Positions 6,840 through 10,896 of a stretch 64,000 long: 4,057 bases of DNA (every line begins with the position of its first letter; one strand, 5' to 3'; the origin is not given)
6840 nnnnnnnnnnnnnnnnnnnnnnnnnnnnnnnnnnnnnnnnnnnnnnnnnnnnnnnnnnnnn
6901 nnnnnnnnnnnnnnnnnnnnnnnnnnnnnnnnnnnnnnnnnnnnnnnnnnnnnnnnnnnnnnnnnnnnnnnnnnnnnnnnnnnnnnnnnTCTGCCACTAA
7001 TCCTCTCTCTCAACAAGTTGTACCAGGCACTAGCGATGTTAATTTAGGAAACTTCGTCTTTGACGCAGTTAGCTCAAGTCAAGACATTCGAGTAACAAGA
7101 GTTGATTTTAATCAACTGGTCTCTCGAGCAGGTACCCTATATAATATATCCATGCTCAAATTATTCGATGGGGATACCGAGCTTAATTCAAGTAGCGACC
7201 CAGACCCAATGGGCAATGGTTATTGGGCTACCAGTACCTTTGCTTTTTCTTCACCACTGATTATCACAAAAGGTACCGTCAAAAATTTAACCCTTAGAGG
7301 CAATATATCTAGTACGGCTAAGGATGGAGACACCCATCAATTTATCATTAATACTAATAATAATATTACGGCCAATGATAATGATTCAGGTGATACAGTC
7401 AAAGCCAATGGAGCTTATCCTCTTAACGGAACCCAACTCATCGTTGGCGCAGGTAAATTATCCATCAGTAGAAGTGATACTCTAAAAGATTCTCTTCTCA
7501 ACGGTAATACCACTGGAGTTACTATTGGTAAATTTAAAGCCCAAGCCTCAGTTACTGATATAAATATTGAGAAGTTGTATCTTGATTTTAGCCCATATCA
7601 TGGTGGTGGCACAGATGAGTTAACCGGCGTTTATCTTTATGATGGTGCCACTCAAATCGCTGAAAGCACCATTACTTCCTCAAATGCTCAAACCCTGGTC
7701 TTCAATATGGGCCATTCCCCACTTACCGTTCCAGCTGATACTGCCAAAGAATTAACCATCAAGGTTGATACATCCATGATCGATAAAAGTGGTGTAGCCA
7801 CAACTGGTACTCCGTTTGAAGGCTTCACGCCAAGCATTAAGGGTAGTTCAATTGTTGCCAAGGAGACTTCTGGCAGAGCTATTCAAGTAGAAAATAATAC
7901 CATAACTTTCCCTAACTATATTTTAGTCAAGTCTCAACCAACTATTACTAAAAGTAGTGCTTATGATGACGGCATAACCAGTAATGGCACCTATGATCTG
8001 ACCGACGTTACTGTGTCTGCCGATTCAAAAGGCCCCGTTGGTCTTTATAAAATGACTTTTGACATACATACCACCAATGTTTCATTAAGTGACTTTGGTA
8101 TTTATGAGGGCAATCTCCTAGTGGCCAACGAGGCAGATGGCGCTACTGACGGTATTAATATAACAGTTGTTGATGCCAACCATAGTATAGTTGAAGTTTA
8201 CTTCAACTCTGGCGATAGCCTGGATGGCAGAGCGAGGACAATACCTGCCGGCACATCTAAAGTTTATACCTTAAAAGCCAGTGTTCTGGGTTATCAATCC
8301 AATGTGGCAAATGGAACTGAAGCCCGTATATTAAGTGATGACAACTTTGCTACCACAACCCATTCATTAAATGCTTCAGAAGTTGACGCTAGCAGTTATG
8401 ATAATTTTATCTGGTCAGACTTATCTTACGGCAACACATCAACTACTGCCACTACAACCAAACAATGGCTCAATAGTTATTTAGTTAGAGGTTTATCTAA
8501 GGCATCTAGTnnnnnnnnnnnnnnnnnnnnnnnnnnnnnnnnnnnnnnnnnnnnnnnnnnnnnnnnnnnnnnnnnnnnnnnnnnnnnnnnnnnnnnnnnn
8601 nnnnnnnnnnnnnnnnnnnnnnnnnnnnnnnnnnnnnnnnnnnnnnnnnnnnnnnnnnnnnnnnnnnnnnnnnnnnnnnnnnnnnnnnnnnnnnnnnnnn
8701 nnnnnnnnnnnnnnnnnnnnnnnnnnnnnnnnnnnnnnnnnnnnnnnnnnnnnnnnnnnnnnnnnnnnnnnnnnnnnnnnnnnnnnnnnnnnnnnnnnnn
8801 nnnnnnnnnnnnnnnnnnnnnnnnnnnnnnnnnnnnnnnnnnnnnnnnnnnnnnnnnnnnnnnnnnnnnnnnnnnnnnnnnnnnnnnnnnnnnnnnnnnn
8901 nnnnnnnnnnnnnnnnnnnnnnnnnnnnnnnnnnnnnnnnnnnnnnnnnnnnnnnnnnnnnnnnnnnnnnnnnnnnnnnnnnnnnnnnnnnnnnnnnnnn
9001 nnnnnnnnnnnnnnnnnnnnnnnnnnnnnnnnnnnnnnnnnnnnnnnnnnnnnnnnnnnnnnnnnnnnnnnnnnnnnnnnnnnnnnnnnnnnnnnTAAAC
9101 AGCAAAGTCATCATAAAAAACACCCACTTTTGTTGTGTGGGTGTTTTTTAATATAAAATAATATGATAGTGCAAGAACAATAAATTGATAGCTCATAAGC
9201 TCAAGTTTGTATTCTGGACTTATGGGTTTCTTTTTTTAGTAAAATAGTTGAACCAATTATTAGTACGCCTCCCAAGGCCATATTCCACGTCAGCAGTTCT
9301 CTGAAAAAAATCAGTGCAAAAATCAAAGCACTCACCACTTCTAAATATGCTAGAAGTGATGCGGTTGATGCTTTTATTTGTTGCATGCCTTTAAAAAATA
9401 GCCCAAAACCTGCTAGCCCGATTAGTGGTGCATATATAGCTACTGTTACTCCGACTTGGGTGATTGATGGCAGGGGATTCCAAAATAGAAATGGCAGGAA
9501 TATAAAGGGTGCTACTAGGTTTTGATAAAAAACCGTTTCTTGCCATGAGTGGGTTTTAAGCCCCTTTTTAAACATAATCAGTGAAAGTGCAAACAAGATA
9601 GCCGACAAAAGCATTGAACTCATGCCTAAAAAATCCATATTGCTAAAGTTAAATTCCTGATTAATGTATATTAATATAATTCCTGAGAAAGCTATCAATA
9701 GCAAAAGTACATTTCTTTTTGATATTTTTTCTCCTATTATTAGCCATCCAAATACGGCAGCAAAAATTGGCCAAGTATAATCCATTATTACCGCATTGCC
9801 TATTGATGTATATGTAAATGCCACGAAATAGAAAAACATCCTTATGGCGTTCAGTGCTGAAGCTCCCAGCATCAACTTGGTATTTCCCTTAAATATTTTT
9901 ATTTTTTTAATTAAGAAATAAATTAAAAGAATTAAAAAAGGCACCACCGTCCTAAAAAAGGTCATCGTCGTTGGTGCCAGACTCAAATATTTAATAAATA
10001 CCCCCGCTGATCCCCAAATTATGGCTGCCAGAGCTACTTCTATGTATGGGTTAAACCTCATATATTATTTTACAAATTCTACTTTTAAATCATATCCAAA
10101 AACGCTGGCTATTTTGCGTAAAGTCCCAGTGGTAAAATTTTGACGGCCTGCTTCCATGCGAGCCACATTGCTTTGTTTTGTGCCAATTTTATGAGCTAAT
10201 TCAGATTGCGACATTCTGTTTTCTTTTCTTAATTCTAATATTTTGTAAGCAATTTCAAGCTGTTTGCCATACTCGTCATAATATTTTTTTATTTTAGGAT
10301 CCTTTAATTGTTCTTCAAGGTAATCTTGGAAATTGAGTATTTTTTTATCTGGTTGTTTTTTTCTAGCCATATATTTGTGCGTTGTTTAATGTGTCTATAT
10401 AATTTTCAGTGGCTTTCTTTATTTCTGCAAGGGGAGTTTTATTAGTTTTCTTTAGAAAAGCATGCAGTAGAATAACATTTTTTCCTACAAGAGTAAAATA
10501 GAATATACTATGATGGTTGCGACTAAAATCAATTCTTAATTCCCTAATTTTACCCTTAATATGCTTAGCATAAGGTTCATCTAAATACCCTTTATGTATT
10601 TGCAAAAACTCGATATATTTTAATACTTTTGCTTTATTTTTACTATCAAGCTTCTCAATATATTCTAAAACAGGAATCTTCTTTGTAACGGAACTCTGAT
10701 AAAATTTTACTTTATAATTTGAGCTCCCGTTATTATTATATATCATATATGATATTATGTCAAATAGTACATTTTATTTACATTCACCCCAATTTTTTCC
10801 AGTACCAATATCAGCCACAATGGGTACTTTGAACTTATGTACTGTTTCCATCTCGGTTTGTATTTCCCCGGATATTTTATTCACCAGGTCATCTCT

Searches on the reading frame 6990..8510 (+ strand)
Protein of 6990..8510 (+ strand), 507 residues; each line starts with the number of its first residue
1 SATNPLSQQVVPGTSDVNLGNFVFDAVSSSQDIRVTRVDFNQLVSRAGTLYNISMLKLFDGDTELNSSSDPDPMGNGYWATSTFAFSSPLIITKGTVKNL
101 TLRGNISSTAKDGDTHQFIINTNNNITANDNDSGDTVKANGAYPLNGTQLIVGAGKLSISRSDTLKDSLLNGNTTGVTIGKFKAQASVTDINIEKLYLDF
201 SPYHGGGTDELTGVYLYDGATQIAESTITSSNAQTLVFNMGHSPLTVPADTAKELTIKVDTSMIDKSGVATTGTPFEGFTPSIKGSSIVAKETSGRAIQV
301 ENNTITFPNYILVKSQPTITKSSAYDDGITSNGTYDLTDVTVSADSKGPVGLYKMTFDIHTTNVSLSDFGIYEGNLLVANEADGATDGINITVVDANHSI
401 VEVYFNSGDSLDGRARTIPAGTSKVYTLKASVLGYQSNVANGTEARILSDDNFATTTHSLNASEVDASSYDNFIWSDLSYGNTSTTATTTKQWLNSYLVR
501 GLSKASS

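Call 70: find_homologous_proteins(query=window:6990-8510:+, max_evalue=0.001)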
Query window:6990-8510:+ (507 aa): 10 proteins with E <= 0.001 among 8000 candidates.
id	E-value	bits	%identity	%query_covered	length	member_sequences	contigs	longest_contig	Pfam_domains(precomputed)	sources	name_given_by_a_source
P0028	7.6e-130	452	47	98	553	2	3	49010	-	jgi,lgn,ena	jgi:hypothetical protein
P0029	2.7e-102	362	43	97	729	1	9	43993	-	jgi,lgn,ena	jgi:hypothetical protein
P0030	9.6e-102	360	43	97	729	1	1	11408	-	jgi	jgi:hypothetical protein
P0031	1.1e-99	353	42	97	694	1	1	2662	-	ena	-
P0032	1.3e-94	336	42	97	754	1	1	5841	-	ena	-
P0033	9.0e-89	317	39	97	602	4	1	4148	-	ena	-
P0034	2.8e-55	207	34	97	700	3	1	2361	-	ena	-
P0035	5.8e-32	130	30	98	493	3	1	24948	-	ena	-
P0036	2.6e-30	124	30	98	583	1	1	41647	-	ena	-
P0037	8.8e-18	83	26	99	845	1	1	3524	-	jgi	-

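Call 80: find_encoding_contigs(protein=P0028, flank=10000, max_places=3)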
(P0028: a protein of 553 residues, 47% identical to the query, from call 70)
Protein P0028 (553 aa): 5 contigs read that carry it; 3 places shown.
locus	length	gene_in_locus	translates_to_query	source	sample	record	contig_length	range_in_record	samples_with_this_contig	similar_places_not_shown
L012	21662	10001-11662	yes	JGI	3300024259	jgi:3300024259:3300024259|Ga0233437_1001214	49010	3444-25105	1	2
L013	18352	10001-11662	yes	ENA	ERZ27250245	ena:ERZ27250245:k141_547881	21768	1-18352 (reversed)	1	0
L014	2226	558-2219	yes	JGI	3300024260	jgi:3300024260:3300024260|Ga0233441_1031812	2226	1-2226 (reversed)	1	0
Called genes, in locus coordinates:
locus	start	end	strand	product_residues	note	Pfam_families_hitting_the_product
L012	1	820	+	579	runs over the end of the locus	PF01368:DHH, PF02272:DHHA1, PF17768:RecJ_OB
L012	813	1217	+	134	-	PF00075:RNase_H, PF13456:RVT_3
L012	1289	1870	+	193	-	PF00081:Sod_Fe_N, PF02777:Sod_Fe_C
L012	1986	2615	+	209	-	-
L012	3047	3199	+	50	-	-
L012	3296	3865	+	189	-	-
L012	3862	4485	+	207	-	-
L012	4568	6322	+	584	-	PF01411:tRNA-synt_2c, PF07973:tRNA_SAD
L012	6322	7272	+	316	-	PF01595:CNNM, PF00571:CBS (faint)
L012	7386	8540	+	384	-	-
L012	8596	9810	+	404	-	-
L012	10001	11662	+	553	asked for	-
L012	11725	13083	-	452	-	-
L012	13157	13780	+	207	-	PF07963:N_methyl (weak)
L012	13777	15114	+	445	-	PF22053:DUF6938 (weak)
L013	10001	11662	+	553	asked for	-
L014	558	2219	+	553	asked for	-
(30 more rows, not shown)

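Call 96: search_protein_families(library=phrogs, proteins=[window:6990-8510:+], max_evalue=0.01)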
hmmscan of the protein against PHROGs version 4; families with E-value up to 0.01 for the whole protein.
window:6990-8510:+ (507 aa): 0 families

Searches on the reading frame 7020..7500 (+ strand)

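Call 9: search_protein_families(library=pfam, proteins=[window:7020-7500:+], max_evalue=10)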
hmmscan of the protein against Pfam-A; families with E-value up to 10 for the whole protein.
window:7020-7500:+ (160 aa): 1 family
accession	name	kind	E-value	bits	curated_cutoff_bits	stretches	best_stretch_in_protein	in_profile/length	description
PF14741.12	GH114_assoc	-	0.075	13.6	22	1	70-114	26-70/126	N-terminal glycosyl-hydrolase-114-associated domain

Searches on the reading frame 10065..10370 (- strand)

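Call 17: search_protein_families(library=pfam, proteins=[window:10065-10370:-], max_evalue=0.001)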
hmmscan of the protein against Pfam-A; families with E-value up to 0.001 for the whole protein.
window:10065-10370:- (101 aa): 6 families
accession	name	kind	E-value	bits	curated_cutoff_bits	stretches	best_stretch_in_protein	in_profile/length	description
PF01381.28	HTH_3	-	4e-13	49.6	23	1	44-95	1-52/55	Helix-turn-helix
PF13443.12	HTH_26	-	4.3e-08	33.7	22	1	43-94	1-53/63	Cro/C1-type HTH DNA-binding domain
PF13560.12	HTH_31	-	2.1e-07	31.6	27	1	46-94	8-57/64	Helix-turn-helix domain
PF12844.13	HTH_19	-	2.7e-06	27.6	30.2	1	42-95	2-55/64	Helix-turn-helix domain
PF13744.12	HTH_37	-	6.4e-05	23.1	27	1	37-97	16-77/80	Helix-turn-helix domain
PF22495.2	HTH_92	-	0.00075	19.2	27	0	46-77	2-33/45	RsaL-like HTH domain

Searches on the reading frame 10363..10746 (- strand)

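Call 17: search_protein_families(library=pfam, proteins=[window:10363-10746:-], max_evalue=0.001)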
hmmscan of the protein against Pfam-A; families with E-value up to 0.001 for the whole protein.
window:10363-10746:- (127 aa): 1 family
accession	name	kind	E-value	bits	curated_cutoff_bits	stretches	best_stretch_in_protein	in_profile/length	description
PF05973.20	Gp49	-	1.2e-21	77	23.9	1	28-116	1-89/90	Phage derived protein Gp49-like (DUF891)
